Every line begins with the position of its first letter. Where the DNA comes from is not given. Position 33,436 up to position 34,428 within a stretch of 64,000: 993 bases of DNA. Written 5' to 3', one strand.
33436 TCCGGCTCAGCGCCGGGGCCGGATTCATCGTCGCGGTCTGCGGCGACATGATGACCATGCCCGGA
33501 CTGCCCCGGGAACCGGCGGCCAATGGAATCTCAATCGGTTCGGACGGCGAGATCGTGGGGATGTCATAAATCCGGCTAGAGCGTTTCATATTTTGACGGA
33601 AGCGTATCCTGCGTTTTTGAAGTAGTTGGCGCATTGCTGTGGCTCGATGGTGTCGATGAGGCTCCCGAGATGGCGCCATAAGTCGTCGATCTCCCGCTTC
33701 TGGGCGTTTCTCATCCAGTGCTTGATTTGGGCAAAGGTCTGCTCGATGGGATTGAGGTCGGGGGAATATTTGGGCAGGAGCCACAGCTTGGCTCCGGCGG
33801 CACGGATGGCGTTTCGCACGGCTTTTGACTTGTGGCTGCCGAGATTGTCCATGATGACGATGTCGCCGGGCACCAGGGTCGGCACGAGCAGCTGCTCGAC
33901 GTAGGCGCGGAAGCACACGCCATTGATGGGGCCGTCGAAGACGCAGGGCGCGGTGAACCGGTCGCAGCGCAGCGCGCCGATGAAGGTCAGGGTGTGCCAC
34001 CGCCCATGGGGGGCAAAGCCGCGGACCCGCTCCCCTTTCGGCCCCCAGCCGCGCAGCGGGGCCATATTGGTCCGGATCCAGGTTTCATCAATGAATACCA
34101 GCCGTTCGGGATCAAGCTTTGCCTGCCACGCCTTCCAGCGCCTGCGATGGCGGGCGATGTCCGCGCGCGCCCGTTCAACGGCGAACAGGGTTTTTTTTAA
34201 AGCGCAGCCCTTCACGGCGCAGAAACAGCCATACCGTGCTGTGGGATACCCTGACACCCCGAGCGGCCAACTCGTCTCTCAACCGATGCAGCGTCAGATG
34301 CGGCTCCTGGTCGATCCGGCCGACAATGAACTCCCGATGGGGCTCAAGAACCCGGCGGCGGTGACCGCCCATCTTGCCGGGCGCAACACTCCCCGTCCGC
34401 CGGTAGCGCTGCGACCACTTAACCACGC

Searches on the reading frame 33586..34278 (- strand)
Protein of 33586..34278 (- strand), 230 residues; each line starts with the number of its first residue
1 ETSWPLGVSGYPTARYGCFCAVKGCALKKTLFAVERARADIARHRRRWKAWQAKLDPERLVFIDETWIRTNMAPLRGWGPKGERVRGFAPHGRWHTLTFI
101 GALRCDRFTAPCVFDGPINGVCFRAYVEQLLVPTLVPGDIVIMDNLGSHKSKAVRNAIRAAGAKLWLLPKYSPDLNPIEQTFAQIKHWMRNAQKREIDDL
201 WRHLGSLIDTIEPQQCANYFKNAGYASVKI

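Call 65: search_protein_families(library=pfam, proteins=[window:33586-34278:-], max_evalue=0.001)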
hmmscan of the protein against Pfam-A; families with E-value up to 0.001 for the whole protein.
window:33586-34278:- (230 aa): 1 family
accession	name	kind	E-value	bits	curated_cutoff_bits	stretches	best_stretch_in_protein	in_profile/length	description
PF13358.12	DDE_3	-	5.3e-37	127.3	28.6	1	59-199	1-144/146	DDE superfamily endonuclease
